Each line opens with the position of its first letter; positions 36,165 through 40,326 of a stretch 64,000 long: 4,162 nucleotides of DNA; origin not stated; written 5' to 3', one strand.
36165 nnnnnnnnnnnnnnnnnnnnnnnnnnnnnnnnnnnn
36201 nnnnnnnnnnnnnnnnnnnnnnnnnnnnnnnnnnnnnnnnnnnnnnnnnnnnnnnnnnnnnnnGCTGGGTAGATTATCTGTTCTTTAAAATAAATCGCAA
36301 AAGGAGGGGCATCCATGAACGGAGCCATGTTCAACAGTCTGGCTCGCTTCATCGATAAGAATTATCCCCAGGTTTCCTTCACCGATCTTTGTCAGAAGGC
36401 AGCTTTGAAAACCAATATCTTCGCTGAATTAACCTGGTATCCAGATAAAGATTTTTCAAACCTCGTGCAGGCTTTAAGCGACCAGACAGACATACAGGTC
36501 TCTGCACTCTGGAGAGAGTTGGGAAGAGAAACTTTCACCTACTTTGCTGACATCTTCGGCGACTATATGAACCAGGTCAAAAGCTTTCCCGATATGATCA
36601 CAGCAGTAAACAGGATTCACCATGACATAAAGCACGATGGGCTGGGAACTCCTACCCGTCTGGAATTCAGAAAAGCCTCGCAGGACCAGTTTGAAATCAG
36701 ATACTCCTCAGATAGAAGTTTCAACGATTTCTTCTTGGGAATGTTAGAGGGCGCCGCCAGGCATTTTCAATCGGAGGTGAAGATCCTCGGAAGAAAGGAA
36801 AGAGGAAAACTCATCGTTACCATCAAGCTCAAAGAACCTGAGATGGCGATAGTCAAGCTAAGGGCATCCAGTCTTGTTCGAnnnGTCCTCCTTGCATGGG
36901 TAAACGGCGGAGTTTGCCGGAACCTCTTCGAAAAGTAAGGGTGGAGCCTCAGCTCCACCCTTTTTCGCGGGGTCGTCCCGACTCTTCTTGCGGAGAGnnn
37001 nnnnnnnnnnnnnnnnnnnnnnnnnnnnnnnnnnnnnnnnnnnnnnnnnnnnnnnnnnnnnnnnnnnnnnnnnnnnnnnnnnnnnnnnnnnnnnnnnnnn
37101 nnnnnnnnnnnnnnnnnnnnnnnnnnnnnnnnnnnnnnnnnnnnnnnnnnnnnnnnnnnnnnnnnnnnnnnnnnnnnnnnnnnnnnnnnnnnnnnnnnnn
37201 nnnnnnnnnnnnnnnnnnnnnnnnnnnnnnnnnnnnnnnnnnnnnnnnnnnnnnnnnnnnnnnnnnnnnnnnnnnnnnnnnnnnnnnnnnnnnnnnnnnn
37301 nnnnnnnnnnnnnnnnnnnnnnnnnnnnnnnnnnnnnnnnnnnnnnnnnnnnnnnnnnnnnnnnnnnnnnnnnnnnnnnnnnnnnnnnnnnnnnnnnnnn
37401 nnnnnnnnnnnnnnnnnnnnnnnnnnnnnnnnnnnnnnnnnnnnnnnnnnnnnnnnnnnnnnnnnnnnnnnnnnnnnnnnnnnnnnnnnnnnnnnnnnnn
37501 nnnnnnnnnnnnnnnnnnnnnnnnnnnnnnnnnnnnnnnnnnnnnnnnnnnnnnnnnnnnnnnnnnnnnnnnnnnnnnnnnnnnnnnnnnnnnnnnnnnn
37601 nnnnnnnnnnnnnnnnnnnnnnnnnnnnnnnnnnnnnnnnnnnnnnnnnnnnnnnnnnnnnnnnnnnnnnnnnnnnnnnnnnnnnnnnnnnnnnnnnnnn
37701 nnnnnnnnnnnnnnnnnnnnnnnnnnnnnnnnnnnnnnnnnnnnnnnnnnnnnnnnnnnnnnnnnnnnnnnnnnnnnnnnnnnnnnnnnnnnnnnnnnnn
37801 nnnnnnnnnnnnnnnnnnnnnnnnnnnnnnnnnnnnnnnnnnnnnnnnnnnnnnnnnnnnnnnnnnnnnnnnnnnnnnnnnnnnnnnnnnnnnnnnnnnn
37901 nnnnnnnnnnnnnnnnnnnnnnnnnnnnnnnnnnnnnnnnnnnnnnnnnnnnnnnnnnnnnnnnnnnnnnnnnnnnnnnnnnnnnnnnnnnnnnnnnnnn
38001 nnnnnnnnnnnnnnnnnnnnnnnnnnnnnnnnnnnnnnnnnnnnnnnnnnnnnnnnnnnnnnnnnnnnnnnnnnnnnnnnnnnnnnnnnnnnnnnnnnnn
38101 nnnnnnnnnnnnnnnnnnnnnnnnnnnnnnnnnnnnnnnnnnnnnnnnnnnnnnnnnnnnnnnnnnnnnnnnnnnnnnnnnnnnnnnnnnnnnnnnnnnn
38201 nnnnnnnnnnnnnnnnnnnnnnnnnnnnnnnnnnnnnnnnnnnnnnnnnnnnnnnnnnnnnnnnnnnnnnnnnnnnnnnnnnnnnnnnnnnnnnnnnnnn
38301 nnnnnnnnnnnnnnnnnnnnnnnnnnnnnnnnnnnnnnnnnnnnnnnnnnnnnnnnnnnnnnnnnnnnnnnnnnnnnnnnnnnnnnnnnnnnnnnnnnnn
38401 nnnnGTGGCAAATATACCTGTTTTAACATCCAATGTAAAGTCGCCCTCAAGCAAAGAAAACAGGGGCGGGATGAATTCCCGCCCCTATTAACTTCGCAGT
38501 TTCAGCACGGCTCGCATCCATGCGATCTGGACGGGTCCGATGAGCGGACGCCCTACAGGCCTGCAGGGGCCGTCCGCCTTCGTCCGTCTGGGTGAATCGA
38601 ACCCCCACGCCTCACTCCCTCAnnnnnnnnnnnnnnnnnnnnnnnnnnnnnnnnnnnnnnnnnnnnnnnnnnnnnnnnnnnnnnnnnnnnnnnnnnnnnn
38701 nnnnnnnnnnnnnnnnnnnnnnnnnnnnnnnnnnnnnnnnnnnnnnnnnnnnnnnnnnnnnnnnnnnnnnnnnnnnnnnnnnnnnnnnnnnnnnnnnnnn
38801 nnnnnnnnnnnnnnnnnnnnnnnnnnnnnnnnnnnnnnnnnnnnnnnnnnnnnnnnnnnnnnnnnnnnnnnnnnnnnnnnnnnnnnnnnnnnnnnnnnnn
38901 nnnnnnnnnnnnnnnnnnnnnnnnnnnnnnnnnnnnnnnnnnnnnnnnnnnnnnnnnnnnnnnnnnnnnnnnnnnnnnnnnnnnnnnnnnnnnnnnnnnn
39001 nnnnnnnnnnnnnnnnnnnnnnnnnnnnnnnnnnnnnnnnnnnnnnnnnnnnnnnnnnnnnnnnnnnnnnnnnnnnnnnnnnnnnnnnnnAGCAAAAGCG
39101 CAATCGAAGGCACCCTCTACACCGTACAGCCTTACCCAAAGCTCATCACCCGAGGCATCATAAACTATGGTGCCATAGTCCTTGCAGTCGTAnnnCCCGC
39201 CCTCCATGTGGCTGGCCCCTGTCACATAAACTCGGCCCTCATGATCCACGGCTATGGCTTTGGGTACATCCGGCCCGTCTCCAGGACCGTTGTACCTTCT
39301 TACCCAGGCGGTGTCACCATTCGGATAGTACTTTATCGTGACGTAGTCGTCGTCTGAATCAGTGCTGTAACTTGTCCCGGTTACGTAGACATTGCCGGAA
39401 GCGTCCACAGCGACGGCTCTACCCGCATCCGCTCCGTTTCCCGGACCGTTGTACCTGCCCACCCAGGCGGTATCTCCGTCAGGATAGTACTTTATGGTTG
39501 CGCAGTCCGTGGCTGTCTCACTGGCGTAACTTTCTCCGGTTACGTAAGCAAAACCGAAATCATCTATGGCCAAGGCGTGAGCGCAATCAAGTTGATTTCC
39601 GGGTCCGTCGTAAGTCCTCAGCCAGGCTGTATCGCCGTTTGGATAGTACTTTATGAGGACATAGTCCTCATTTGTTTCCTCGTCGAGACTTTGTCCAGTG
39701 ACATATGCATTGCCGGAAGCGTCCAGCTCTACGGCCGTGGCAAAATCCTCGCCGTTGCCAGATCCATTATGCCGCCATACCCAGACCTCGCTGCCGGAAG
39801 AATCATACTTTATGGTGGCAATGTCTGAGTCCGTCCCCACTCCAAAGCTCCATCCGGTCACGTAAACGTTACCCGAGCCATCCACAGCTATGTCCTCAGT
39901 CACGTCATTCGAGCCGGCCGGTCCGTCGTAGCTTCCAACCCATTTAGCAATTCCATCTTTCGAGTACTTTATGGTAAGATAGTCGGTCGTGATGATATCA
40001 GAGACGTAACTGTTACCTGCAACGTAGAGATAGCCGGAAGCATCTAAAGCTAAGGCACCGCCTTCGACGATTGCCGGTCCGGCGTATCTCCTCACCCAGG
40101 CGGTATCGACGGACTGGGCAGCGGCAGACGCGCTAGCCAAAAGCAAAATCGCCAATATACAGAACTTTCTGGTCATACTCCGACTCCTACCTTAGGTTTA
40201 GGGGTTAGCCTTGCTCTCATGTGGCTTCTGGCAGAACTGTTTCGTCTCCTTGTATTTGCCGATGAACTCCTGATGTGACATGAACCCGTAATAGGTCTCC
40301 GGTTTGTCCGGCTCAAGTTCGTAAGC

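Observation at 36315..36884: Orphan H-NOX haem sensor predicted to be NO-selective, with no cognate kinase or cyclase nearby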

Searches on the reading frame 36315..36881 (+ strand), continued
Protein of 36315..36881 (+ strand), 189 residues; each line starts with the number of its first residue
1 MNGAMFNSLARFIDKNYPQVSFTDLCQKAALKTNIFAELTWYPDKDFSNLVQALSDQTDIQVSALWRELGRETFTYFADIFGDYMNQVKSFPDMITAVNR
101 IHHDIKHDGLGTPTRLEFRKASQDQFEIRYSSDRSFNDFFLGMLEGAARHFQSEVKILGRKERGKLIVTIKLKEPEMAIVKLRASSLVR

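Call 40: search_protein_families(library=pfam, proteins=[L011:8899-9714:-, L011:10876-12270:-, L011:12414-13154:-, L011:7136-8116:+, L011:5718-7160:+, L014:1157-1747:-, L014:1835-2320:-, L014:2419-3885:-, L014:4572-5267:-, L011:13796-14884:-], max_evalue=0.001)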
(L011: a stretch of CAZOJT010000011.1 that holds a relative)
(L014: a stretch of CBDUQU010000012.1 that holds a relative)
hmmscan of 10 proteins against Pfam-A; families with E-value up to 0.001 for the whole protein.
L011:8899-9714:- (272 aa): 2 families
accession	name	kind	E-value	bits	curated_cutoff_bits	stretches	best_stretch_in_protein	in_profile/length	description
PF03819.22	MazG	-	4.5e-38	129.8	22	2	39-112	1-74/74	MazG nucleotide pyrophosphohydrolase domain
PF01503.22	PRA-PH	-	6.8e-10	39.7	21.3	1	168-224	20-76/86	Phosphoribosyl-ATP pyrophosphohydrolase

L011:10876-12270:- (465 aa): 6 families
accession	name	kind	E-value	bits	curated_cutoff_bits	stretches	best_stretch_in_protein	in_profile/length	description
PF01406.26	tRNA-synt_1e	-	5.1e-112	374.6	27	1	17-317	3-300/301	tRNA synthetases class I (C) catalytic domain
PF09334.17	tRNA-synt_1g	-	9.5e-15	54.7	20.1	1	37-144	14-122/391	tRNA synthetases class I (M)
PF09190.17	DALR_2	-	3.3e-12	47.2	22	1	353-409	2-57/57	DALR domain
PF23493.1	CysS_C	-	3.6e-06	27.4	23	1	415-461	4-50/51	Cysteinyl-tRNA ligase anticodon binding domain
PF00133.28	tRNA-synt_1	-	4.4e-06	26.1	22.7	0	224-308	329-413/414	tRNA synthetases class I (I, L, M and V)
PF01921.24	tRNA-synt_1f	-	6.2e-06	25.8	27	0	261-315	273-327/360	tRNA synthetases class I (K)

L011:12414-13154:- (247 aa): 3 families
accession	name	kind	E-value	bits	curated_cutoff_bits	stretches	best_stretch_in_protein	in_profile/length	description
PF00702.32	Hydrolase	-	1.9e-24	87.5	26.4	1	6-208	2-191/191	haloacid dehalogenase-like hydrolase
PF13419.12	HAD_2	-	2.5e-22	80.3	23.8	1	8-212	1-176/178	Haloacid dehalogenase-like hydrolase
PF13242.12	Hydrolase_like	-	2.9e-12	46.7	22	1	169-214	3-48/75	HAD-hyrolase-like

L011:7136-8116:+ (327 aa): 1 family
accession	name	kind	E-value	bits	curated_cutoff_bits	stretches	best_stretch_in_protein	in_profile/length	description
PF09194.16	Endonuc-BsobI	-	4.2e-149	496.5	25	1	17-327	3-313/313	Restriction endonuclease BsobI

L011:5718-7160:+ (481 aa): 1 family
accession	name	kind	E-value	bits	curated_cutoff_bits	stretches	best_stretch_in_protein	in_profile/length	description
PF01555.25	N6_N4_Mtase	-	9.5e-09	36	26.7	1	61-117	159-211/221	DNA methylase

L014:1157-1747:- (197 aa): 14 families
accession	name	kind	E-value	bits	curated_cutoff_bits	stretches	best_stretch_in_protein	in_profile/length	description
PF13847.12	Methyltransf_31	-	1.5e-21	77.1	27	1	46-164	2-120/145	Methyltransferase domain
PF08241.18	Methyltransf_11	-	2.3e-16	60.6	21.2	1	52-153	1-94/95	Methyltransferase domain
PF13649.12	Methyltransf_25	-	5.7e-16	59.4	27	1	51-150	1-97/97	Methyltransferase domain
PF13489.12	Methyltransf_23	-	7.8e-16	58.7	27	1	43-192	18-134/164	Methyltransferase domain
PF08242.18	Methyltransf_12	-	2.8e-14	54.1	30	1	52-152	1-98/98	Methyltransferase domain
PF01209.24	Ubie_methyltran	-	1.8e-13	50.8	20.1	1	45-170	45-167/233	ubiE/COQ5 methyltransferase family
PF01135.25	PCMT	-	1.2e-08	35.4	20.3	1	40-154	68-171/210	Protein-L-isoaspartate(D-aspartate) O-methyltransferase (PCMT)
PF05175.20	MTS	-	5.8e-07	29.7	23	1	49-179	33-167/170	Methyltransferase small domain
PF06325.19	PrmA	-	3e-06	27.4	22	1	40-152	154-256/296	Ribosomal protein L11 methyltransferase (PrmA)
PF02353.26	CMAS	-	3.9e-06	26.8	27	1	43-154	58-164/273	Mycolic acid cyclopropane synthetase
PF03848.20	TehB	-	1.5e-05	25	20.4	1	45-155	29-133/193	Tellurite resistance protein TehB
PF02475.24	TRM5-TYW2_MTfase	-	8.7e-05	23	28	1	38-119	27-107/164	TRM5/TYW2 methyltransferase domain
PF08003.17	Methyltransf_9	-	0.00073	19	23.8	1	48-154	116-217/315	Protein of unknown function (DUF1698)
PF13679.12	Methyltransf_32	-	0.00079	19.9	27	0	32-112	8-93/143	Methyltransferase domain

L014:1835-2320:- (162 aa): 1 family
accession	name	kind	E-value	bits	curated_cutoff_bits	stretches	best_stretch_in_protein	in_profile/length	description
PF24838.2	8xMP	-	0.00043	20.5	30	1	32-157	10-134/136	Octameric membrane protein family (8xMP)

L014:2419-3885:- (489 aa): 0 families

L014:4572-5267:- (232 aa): 1 family
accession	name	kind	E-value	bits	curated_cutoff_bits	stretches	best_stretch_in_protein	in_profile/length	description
PF13505.12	OMP_b-brl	-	2.9e-07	31.3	28.7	1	57-227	27-175/175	Outer membrane protein beta-barrel domain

L011:13796-14884:- (363 aa): 8 families
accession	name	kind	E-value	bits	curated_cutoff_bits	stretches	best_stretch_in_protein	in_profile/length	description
PF07478.18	Dala_Dala_lig_C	-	4.1e-58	196.7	24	1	157-353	2-202/204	D-ala D-ala ligase C-terminus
PF01820.27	Dala_Dala_lig_N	-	3.5e-24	86.1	34.6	1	22-139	1-121/121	D-ala D-ala ligase N-terminus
PF02786.22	CPSase_L_D2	-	4.9e-12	46.3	19.8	1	184-325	32-178/211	Carbamoyl-phosphate synthase L chain, ATP binding domain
PF13535.11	ATP-grasp_4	-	7.6e-11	42.3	27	1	190-326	2-151/160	ATP-grasp domain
PF02222.28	ATP-grasp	-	5.3e-08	33.1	27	1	156-309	2-146/179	ATP-grasp domain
PF02655.19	ATP-grasp_3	-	1.6e-06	28.7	23.2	1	149-324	3-154/160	ATP-grasp domain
PF08443.16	RimK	-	6.3e-06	26.4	21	1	147-332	1-172/188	RimK-like ATP-grasp domain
PF01071.24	GARS_A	-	0.00014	22.2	27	1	149-247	2-101/194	Phosphoribosylglycinamide synthetase, ATP-grasp (A) domain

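Call 43: find_related_loci(query=A1, collection=metagenome_contigs, flank=4000)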
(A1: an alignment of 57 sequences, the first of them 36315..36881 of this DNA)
Query A1 (189 aa) in metagenome_contigs; peptide patterns used: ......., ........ (x = any residue, [..] = any of these).
155 stretches matched a pattern; 36 encode a relative of the query (tblastn E <= 1e-3); 35 distinct loci.
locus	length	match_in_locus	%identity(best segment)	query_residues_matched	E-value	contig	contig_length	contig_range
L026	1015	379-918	81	1-180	4e-114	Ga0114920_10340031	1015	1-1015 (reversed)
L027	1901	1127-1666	79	1-180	9e-108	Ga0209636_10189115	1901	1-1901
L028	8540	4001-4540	81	1-180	1e-101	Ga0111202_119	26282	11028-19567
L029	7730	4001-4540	81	1-180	1e-101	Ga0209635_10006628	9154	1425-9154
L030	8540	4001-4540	78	1-180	9e-100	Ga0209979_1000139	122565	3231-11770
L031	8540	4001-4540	77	1-180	7e-98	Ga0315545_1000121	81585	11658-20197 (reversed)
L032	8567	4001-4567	74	1-189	1e-96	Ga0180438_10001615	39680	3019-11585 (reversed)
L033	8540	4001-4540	74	1-180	8e-96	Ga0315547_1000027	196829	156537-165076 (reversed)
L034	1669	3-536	73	3-180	7e-101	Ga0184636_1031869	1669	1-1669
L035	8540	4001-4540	71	1-180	2e-93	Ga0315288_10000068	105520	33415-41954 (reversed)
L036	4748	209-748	73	1-180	4e-92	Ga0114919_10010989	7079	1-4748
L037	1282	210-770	71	1-187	3e-98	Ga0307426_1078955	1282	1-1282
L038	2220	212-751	68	1-180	9e-92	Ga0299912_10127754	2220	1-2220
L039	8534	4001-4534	67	1-178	2e-88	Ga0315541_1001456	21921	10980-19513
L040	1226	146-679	67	1-178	8e-95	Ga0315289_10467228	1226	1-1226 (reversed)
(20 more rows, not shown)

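Call 54: find_encoding_contigs(protein=P0095, flank=6000, max_places=3)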
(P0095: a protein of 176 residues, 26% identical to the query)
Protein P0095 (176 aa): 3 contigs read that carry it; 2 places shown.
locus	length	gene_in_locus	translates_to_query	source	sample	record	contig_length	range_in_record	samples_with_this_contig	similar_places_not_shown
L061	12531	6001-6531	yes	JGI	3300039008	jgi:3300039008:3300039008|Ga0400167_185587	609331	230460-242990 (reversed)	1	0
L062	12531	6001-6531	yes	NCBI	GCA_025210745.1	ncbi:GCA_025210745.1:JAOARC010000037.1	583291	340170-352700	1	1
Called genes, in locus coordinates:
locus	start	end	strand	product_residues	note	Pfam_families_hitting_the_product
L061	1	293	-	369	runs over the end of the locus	PF01926:MMR_HSR1, PF02421:FeoB_N (weak), PF06071:YchF-GTPase_C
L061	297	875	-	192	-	PF01195:Pept_tRNA_hydro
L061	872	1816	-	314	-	PF13793:Pribosyltran_N, PF00156:Pribosyltran, PF14572:Pribosyl_synth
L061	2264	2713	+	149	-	-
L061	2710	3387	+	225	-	PF00072:Response_reg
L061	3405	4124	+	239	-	PF00072:Response_reg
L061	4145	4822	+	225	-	PF00072:Response_reg, PF00486:Trans_reg_C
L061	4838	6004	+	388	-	PF00072:Response_reg, PF00512:HisKA, PF02518:HATPase_c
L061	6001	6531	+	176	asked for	PF07700:HNOB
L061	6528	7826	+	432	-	PF02518:HATPase_c, PF14501:HATPase_c_5 (weak)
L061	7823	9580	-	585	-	PF00912:Transgly, PF00905:Transpeptidase (faint)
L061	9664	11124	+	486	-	-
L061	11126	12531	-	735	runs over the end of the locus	-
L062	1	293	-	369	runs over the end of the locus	PF01926:MMR_HSR1, PF02421:FeoB_N (weak), PF06071:YchF-GTPase_C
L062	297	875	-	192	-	PF01195:Pept_tRNA_hydro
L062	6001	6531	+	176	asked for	PF07700:HNOB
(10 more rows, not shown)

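Call 55: find_encoding_contigs(protein=P0096, flank=5000, max_places=1)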
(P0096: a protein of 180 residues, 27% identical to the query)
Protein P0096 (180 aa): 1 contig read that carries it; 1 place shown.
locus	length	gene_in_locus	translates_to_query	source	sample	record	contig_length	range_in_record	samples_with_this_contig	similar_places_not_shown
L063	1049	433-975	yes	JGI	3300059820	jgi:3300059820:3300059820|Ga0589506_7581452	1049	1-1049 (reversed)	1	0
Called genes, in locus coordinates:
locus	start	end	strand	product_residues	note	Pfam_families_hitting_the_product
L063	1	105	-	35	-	?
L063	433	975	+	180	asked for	PF07700:HNOB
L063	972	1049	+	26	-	?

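Call 56: find_encoding_contigs(protein=P0097, flank=5000, max_places=1)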
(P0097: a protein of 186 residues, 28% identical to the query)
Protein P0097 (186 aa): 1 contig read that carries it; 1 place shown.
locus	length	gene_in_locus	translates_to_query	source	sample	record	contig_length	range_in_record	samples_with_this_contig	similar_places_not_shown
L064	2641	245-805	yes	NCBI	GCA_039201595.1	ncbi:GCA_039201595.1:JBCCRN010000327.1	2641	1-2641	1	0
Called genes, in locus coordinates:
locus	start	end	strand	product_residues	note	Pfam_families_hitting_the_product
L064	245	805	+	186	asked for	PF07700:HNOB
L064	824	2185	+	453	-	PF08448:PAS_4 (faint), PF02518:HATPase_c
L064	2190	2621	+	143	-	PF00072:Response_reg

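Call 68: search_protein_families(library=pfam, alignment_id=A3, max_evalue=0.001)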
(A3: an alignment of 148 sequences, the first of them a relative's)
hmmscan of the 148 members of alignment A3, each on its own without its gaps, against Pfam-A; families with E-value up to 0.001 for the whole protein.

A. member 1, L001:1697-4510:- (938 aa): 9 families
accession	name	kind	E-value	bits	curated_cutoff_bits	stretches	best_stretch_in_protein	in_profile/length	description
PF13620.12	CarboxypepD_reg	-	1.2e-12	48.4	32.3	1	716-771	2-60/82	Carboxypeptidase regulatory-like domain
PF13715.12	CarbopepD_reg_2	-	1.3e-08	35.1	32.2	1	717-766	2-51/88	CarboxypepD_reg-like domain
PF17802.7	SpaA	-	1.3e-06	28.9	23.1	0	740-795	33-86/91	Prealbumin-like fold domain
PF17210.9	SdrD_B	-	1.8e-06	28.6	29.7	0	838-890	13-64/112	SdrD B-like domain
PF14686.12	fn3_3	-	3.7e-05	23.9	24.4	0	870-896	31-57/75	Polysaccharide lyase family 4, domain II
PF22067.2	Cep192_D3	-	4e-05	24.1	27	0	157-217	21-82/99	Cep192 domain 3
PF09430.16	EMC7_beta-sandw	-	5e-05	23.9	26.6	0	741-773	19-53/122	ER membrane protein complex subunit 7, beta-sandwich domain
PF10633.15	NPCBM_assoc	-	5.6e-05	23.7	24.4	0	57-115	18-76/78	NPCBM-associated, NEW3 domain of alpha-galactosidase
PF13505.12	OMP_b-brl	-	0.00038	21.1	28.7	0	372-565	45-175/175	Outer membrane protein beta-barrel domain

B. families by the number of members that match (of 148 scanned): 138 families (the first 25 are shown)
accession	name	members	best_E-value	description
PF00881.29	Nitroreductase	22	4.8e-33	Nitroreductase family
PF14512.11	TM1586_NiRdase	22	2.9e-20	Putative TM nitroreductase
PF01433.26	Peptidase_M1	12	8.4e-21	Peptidase family M1 domain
PF01134.28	GIDA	10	2.1e-167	Glucose inhibited division protein A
PF12831.13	FAD_oxidored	10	3.3e-10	FAD dependent oxidoreductase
PF00890.30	FAD_binding_2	10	4.3e-08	FAD binding domain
PF07992.20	Pyr_redox_2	10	6.1e-07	Pyridine nucleotide-disulphide oxidoreductase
PF03486.20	HI0933_like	9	8.2e-06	HI0933-like protein Rossmann domain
PF13932.14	SAM_GIDA_C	8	1.6e-22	tRNA modifying enzyme MnmG/GidA C-terminal helical bundle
PF21680.2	GIDA_C_1st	8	1.1e-18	tRNA modifying enzyme MnmG/GidA C-terminal helical domain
PF12631.12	MnmE_helical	7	5.4e-60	MnmE helical domain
PF10396.14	TrmE_N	7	2e-44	GTP-binding protein TrmE N-terminus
PF01926.29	MMR_HSR1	7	1.7e-27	50S ribosome-binding GTPase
PF02421.24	FeoB_N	7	5.5e-14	Ferrous iron transport protein B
PF03193.22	RsgA_GTPase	7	6.1e-09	RsgA GTPase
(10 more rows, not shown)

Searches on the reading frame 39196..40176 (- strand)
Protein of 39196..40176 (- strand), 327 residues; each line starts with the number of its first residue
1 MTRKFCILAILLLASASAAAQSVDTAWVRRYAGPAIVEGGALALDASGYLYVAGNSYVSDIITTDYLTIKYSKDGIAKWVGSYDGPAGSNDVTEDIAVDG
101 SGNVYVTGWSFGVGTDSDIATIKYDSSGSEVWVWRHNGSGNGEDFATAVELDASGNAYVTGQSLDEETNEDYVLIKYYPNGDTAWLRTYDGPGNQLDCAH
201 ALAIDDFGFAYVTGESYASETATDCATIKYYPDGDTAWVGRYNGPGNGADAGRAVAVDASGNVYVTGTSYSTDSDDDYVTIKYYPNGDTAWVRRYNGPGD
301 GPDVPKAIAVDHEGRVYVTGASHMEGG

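Call 8: search_protein_families(library=pfam, proteins=[window:39196-40176:-], max_evalue=0.001)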
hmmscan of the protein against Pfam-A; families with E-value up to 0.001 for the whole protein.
window:39196-40176:- (327 aa): 5 families
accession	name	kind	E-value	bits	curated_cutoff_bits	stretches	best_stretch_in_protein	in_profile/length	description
PF06739.17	SBBP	-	1.8e-27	95.5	20.5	1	88-110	10-32/38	Beta-propeller repeat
PF13540.12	RCC1_2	-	0.00017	21.7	22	0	254-268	11-25/30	Regulator of chromosome condensation (RCC1) repeat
PF23333.1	VWC2L_1st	-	0.00019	21.8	27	0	203-221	3-21/40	VWC2L-like, N-terminal domain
PF24170.1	Fn3-II_PB4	-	0.00033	21.3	27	0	271-298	29-58/95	Straight fiber protein PB4 second Fn3-like domain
PF07494.17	Reg_prop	-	0.0005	20.4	20.4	0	89-109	4-23/24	Two component regulator propeller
